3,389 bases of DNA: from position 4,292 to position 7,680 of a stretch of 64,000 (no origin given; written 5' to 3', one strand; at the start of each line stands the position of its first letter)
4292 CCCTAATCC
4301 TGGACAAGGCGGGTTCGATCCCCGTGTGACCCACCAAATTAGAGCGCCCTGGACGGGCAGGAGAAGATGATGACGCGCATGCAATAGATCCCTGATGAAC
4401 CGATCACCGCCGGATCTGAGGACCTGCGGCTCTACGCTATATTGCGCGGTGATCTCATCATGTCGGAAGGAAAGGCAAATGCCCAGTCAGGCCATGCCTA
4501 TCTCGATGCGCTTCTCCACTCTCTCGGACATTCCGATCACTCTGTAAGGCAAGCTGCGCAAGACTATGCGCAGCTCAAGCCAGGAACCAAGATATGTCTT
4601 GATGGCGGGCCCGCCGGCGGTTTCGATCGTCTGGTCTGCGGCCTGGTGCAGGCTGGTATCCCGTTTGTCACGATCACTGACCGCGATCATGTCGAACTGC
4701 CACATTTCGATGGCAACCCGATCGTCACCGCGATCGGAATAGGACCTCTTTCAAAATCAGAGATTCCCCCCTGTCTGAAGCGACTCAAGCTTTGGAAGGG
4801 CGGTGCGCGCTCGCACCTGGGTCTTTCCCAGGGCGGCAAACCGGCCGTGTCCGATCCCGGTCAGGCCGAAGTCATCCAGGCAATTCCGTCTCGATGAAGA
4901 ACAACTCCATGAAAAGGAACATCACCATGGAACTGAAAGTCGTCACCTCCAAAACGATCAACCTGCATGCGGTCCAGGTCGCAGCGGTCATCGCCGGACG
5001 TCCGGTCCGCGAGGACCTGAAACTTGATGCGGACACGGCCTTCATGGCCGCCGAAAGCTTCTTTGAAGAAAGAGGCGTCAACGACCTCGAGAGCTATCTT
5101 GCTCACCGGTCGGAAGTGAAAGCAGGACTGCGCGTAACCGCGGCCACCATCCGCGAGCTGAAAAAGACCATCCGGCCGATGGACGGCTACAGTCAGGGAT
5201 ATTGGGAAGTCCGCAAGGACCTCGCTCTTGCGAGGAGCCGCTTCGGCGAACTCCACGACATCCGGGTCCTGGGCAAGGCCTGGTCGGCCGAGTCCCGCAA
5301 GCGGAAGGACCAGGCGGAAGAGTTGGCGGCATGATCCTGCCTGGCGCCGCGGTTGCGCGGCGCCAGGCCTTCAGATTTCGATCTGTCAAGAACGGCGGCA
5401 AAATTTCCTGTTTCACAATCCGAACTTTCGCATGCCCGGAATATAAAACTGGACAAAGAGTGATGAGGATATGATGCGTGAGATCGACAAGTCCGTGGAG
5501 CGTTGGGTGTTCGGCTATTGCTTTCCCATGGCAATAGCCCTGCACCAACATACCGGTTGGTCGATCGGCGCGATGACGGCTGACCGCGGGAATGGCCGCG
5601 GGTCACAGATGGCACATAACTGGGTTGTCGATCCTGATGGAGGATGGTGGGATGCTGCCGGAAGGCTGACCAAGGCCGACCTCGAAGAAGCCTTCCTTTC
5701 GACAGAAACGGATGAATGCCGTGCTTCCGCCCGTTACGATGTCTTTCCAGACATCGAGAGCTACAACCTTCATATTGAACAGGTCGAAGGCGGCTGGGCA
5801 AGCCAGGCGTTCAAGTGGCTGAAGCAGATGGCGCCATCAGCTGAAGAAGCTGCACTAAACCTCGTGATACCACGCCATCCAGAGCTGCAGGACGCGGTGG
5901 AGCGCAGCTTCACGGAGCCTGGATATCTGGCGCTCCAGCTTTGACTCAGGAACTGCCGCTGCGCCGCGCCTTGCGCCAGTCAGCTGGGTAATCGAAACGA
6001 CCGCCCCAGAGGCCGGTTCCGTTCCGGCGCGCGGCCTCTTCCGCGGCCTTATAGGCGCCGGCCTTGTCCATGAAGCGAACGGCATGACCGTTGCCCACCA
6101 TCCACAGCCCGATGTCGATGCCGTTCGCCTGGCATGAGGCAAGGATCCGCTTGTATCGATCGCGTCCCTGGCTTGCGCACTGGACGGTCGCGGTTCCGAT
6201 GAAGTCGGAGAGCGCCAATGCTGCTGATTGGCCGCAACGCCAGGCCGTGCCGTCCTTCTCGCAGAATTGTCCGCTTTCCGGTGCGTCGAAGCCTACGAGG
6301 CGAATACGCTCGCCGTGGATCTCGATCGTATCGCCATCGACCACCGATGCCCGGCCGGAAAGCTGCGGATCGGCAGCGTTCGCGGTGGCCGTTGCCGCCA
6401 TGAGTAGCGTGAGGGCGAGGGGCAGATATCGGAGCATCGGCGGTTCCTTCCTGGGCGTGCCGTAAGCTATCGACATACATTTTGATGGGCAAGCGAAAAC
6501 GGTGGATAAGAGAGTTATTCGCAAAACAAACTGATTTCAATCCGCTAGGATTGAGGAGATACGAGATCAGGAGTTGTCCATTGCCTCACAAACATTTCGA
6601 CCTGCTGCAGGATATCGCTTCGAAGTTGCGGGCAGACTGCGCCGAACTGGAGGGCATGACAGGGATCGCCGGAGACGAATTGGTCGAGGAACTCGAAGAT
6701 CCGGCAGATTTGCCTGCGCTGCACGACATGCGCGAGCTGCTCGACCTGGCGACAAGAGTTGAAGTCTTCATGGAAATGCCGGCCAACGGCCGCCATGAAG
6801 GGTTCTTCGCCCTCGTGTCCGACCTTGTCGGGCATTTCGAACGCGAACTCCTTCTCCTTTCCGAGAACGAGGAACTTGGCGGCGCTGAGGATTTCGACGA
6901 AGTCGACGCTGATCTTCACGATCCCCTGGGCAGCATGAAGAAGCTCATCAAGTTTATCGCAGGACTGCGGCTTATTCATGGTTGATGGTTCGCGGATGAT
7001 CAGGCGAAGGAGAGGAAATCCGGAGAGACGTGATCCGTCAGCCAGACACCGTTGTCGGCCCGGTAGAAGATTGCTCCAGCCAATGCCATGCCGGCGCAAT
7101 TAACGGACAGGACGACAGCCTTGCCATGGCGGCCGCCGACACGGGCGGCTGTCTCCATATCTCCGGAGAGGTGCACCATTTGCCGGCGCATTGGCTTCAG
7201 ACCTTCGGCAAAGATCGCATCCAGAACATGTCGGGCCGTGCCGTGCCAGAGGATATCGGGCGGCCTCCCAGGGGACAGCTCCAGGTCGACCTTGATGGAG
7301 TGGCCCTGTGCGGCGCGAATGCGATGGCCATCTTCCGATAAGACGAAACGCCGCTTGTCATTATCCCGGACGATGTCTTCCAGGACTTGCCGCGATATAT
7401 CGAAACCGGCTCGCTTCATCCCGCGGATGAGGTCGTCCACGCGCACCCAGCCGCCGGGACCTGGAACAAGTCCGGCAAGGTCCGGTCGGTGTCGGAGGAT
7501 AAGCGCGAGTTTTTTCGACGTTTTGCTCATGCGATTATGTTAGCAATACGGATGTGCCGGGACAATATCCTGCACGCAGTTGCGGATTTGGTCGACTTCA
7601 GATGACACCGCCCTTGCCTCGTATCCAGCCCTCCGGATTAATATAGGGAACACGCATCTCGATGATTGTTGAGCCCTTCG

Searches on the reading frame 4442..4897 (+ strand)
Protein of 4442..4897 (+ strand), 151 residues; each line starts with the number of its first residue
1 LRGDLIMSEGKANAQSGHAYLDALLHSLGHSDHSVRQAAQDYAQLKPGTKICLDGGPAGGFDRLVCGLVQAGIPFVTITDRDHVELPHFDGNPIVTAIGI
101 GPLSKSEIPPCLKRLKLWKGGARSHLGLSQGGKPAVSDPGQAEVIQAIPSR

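Call 39: search_protein_families(library=pfam, proteins=[window:4442-4897:+], max_evalue=0.05)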
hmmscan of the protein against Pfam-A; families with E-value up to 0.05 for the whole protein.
window:4442-4897:+ (151 aa): 1 family
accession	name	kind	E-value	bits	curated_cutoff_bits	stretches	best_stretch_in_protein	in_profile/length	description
PF01981.21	PTH2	-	6.9e-10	39.6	23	1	1-117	7-114/115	Peptidyl-tRNA hydrolase PTH2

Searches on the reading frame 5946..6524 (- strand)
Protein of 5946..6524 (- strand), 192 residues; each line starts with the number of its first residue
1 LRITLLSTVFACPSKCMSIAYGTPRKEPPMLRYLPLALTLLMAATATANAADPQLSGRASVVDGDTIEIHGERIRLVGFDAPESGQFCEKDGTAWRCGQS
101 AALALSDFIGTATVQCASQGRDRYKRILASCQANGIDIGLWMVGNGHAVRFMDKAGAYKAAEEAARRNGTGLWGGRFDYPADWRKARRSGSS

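Call 4: search_protein_families(library=pfam, proteins=[window:5946-6524:-], max_evalue=0.1)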
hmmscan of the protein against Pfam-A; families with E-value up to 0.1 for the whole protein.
window:5946-6524:- (192 aa): 1 family
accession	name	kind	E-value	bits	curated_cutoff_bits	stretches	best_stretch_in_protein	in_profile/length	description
PF00565.23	SNase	-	1.7e-12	48.2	21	1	73-173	1-105/107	Staphylococcal nuclease homologue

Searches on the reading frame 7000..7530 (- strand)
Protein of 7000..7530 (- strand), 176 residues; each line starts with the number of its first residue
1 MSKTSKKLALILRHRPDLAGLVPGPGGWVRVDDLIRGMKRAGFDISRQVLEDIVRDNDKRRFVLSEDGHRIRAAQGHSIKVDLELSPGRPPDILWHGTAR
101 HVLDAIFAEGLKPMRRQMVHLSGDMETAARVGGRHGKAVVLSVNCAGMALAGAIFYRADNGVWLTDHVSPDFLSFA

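Call 4: search_protein_families(library=pfam, proteins=[window:7000-7530:-], max_evalue=0.1)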
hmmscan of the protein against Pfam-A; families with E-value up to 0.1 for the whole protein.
window:7000-7530:- (176 aa): 2 families
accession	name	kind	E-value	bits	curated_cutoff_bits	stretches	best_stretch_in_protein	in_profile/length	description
PF01885.22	PTS_2-RNA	-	1.7e-42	145.9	26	1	3-166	5-176/177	RNA 2'-phosphotransferase, Tpt1 / KptA family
PF00644.27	PARP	-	0.085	12.8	26.7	0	92-125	50-82/199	Poly(ADP-ribose) polymerase catalytic domain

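Call 100: search_protein_families(library=padloc, proteins=[window:7000-7530:-], max_evalue=0.001)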
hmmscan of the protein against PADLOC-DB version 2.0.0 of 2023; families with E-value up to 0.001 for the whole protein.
window:7000-7530:- (176 aa): 0 families
